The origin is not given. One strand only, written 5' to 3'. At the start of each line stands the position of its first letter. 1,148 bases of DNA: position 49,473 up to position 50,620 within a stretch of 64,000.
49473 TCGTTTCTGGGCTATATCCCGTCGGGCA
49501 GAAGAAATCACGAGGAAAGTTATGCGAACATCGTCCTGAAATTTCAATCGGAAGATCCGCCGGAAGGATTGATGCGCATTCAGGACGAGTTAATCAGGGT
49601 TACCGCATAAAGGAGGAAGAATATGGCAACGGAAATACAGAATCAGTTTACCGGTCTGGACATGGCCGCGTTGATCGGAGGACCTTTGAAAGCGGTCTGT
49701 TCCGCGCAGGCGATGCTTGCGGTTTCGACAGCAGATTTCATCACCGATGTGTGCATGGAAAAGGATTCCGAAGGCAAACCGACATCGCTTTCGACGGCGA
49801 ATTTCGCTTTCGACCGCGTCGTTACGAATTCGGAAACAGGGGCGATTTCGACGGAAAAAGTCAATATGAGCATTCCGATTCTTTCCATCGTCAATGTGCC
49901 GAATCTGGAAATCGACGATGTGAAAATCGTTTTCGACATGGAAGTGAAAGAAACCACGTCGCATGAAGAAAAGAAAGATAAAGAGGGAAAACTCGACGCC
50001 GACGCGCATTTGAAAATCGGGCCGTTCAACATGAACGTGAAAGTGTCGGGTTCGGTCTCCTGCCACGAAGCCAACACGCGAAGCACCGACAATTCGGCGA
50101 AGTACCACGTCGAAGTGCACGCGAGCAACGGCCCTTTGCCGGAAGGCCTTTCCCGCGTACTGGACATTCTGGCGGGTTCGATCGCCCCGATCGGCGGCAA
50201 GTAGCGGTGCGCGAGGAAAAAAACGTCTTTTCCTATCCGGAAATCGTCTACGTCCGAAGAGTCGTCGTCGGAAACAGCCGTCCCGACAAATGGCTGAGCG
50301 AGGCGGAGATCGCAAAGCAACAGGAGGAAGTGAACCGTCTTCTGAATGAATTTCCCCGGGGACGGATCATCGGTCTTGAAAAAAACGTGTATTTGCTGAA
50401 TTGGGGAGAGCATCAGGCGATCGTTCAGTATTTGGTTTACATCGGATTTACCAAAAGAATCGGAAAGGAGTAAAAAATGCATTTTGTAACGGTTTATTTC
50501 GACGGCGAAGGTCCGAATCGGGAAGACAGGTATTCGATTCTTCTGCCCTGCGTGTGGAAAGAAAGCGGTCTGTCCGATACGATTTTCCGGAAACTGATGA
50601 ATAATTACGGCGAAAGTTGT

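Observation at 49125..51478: Tightly coupled four-gene operon of unknown function built around a paralogous beta-rich (DUF2589-like) protein pair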

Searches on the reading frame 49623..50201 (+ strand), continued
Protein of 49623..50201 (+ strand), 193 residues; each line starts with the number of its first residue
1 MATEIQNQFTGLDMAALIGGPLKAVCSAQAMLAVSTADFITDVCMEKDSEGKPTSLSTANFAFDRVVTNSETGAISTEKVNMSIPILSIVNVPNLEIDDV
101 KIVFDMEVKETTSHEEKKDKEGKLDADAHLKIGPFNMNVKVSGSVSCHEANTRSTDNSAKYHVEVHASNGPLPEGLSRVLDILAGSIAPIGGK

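Call 94: search_protein_families(library=pfam, alignment_id=A8, max_evalue=0.0001)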
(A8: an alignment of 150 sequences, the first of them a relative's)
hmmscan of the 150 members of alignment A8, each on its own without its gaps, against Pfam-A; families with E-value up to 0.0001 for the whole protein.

A. member 1, L042:13454-14170:- (239 aa): 0 families

B. families by the number of members that match (of 150 scanned): 148 families (the first 25 are shown)
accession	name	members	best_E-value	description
PF00486.34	Trans_reg_C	4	1.1e-26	Transcriptional regulatory protein, C terminal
PF00072.30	Response_reg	3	3.9e-33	Response regulator receiver domain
PF00672.30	HAMP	3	2.5e-13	HAMP domain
PF00512.31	HisKA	3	9.5e-13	His Kinase A (phospho-acceptor) domain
PF01987.23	AIM24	2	8.5e-74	Mitochondrial biogenesis AIM24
PF19499.4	DUF6034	2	3e-66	Family of unknown function (DUF6034)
PF00809.28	Pterin_bind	2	1.8e-63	Pterin binding enzyme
PF00563.25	EAL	2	4.4e-60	EAL domain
PF13151.12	DUF3990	2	1.9e-41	Protein of unknown function (DUF3990)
PF00535.33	Glycos_transf_2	2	2.1e-33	Glycosyl transferase family 2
PF02518.31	HATPase_c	2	3.3e-24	Histidine kinase-, DNA gyrase B-, and HSP90-like ATPase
PF02579.22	Nitro_FeMo-Co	2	1.6e-22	Dinitrogenase iron-molybdenum cofactor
PF00583.31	Acetyltransf_1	2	4.5e-18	Acetyltransferase (GNAT) family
PF22483.2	Mu-transpos_C_2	2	1.1e-16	Mu transposase, C-terminal domain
PF04542.20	Sigma70_r2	2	2.2e-16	Sigma-70 region 2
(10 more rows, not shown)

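Call 99: find_encoding_contigs(protein=P0100, flank=9000, max_places=2)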
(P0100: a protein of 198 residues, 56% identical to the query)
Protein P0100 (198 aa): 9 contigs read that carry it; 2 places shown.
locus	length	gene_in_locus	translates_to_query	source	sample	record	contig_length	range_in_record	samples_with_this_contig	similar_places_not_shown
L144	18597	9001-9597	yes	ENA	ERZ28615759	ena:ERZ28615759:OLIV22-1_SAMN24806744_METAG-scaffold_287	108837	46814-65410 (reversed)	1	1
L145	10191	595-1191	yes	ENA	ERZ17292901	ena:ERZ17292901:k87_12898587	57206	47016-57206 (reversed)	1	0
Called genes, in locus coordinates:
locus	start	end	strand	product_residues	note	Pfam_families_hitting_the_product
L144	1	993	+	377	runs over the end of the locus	PF01041:DegT_DnrJ_EryC1, PF01212:Beta_elim_lyase (faint), PF00266:Aminotran_5 (weak)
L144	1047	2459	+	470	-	PF03559:Hexose_dehydrat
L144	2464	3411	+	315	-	PF01408:GFO_IDH_MocA, PF22725:GFO_IDH_MocA_C3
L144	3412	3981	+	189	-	PF00908:dTDP_sugar_isom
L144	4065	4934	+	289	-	PF00483:NTP_transferase, PF12804:NTP_transf_3 (weak)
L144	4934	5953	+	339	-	PF01073:3Beta_HSD, PF01370:Epimerase, PF02719:Polysacc_synt_2, PF04321:RmlD_sub_bind, PF07993:NAD_binding_4, PF16363:GDP_Man_Dehyd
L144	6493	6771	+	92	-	-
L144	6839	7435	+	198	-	PF11655:DUF2589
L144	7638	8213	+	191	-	PF01510:Amidase_2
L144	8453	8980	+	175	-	PF11655:DUF2589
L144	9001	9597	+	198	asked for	PF11655:DUF2589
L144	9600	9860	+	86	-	-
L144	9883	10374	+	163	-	PF01510:Amidase_2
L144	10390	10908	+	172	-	PF14410:GH-E (weak)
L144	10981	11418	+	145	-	PF04138:GtrA_DPMS_TM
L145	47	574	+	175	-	PF11655:DUF2589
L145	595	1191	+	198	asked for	PF11655:DUF2589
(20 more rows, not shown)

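Call 100: find_encoding_contigs(protein=P0051, flank=9000, max_places=2)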
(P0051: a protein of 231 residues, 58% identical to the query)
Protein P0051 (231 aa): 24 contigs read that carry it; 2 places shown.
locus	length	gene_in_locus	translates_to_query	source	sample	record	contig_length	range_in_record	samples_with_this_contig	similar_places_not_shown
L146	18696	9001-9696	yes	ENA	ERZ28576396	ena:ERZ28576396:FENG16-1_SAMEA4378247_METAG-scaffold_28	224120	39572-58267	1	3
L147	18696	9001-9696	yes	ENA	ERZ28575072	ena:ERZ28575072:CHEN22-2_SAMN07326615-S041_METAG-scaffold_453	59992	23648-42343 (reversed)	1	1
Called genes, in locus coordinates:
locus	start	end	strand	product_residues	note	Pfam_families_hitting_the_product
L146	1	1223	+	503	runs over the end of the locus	PF01943:Polysacc_synt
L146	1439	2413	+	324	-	PF01757:Acyl_transf_3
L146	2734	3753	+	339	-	PF01073:3Beta_HSD, PF01370:Epimerase, PF02719:Polysacc_synt_2, PF04321:RmlD_sub_bind, PF07993:NAD_binding_4, PF16363:GDP_Man_Dehyd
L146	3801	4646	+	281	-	PF01370:Epimerase, PF04321:RmlD_sub_bind, PF02719:Polysacc_synt_2, PF07993:NAD_binding_4, PF16363:GDP_Man_Dehyd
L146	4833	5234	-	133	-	-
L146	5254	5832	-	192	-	PF00652:Ricin_B_lectin (faint), PF14200:RicinB_lectin_2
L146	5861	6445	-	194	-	PF01183:Glyco_hydro_25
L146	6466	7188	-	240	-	PF04397:LytTR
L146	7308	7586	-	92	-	-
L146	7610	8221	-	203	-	PF00196:GerE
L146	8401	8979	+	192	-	PF11655:DUF2589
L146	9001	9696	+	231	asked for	PF11655:DUF2589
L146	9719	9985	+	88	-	-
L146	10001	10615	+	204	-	-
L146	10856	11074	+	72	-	PF11148:DUF2922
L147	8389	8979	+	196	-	PF11655:DUF2589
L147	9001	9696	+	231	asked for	PF11655:DUF2589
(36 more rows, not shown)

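Call 101: find_encoding_contigs(protein=P0057, flank=9000, max_places=2)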
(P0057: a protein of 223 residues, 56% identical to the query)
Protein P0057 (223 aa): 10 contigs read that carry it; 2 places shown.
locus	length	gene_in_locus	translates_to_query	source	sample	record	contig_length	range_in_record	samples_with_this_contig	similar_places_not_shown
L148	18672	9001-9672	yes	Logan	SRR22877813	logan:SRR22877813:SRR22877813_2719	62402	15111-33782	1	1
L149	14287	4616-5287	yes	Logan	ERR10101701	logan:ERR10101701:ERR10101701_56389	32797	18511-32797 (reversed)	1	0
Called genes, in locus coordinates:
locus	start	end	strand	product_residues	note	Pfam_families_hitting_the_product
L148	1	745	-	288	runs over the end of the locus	PF02517:Rce1-like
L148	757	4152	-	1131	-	-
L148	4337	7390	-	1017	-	-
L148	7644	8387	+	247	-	PF04014:MazE_antitoxin (weak)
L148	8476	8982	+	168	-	PF11655:DUF2589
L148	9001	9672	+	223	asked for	PF11655:DUF2589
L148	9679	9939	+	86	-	-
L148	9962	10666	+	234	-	PF03372:Exo_endo_phos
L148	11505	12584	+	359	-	PF14659:Phage_int_SAM_3, PF22022:Phage_int_M (faint), PF13102:Phage_int_SAM_5, PF00589:Phage_integrase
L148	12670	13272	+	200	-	PF13487:HD_5, PF01966:HD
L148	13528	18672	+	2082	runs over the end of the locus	PF18657:YDG (weak), PF18676:MBG_2, PF18657:YDG, PF18676:MBG_2, PF18657:YDG, PF18676:MBG_2 (weak), PF00404:Dockerin_1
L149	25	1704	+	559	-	PF00239:Resolvase, PF07508:Recombinase, PF13408:Zn_ribbon_recom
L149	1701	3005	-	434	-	-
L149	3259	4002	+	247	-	PF04014:MazE_antitoxin (weak)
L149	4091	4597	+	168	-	PF11655:DUF2589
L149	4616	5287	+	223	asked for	PF11655:DUF2589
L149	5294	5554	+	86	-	-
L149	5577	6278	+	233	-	PF03372:Exo_endo_phos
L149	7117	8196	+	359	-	PF14659:Phage_int_SAM_3, PF22022:Phage_int_M (weak), PF13102:Phage_int_SAM_5, PF00589:Phage_integrase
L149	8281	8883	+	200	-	PF13487:HD_5, PF01966:HD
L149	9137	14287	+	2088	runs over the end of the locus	PF18657:YDG (weak), PF18676:MBG_2, PF18657:YDG (weak), PF18676:MBG_2, PF18657:YDG, PF18676:MBG_2 (weak), PF00404:Dockerin_1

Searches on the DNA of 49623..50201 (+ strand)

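Call 74: search_dna_similar(query=L091:8995-11230:+, collection=ecoli_genomes, mode=distant, max_rows=10)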
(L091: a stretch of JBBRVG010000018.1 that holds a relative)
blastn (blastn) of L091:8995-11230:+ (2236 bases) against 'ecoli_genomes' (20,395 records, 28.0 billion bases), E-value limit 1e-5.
No match.

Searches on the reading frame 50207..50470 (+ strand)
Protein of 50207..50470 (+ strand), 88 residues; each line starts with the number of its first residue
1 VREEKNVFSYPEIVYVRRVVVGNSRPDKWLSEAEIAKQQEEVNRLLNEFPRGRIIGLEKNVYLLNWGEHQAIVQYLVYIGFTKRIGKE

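Call 3: search_protein_families(library=pfam, proteins=[window:50207-50470:+], max_evalue=1)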
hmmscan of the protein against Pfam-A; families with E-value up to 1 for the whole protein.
window:50207-50470:+ (88 aa): 0 families

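Call 4: search_protein_families(library=padloc, proteins=[window:50207-50470:+], max_evalue=1)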
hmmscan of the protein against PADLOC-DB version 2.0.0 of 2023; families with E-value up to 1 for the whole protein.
window:50207-50470:+ (88 aa): 0 families

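Call 5: search_protein_families(library=ncbifam, proteins=[window:50207-50470:+], max_evalue=1)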
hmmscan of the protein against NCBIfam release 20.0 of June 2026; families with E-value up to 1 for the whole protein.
window:50207-50470:+ (88 aa): 0 families

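Call 6: search_protein_families(library=phrogs, proteins=[window:50207-50470:+], max_evalue=1)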
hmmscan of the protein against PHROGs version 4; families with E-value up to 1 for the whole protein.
window:50207-50470:+ (88 aa): 3 families
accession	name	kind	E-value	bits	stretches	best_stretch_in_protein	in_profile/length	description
phrog_13092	-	unknown function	0.077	13.8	0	61-79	16-35/58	-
phrog_31566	-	unknown function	0.12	13.4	1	27-70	12-49/75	-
phrog_12273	-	unknown function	0.45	11.9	0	26-51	20-44/68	-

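Call 23: find_homologous_proteins(query=window:50207-50470:+)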
Query window:50207-50470:+ (88 aa): 1 proteins with E <= 0.001 among 1 candidates.
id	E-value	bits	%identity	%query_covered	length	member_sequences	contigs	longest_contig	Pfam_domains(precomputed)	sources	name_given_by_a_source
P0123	1.7e-49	183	99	100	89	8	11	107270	-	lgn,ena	-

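Call 57: search_solved_structures(query=A4, max_evalue=10)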
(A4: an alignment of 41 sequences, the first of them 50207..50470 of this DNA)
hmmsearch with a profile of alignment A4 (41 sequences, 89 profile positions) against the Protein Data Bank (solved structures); distinct sequences matched with E-value up to 10: 0.
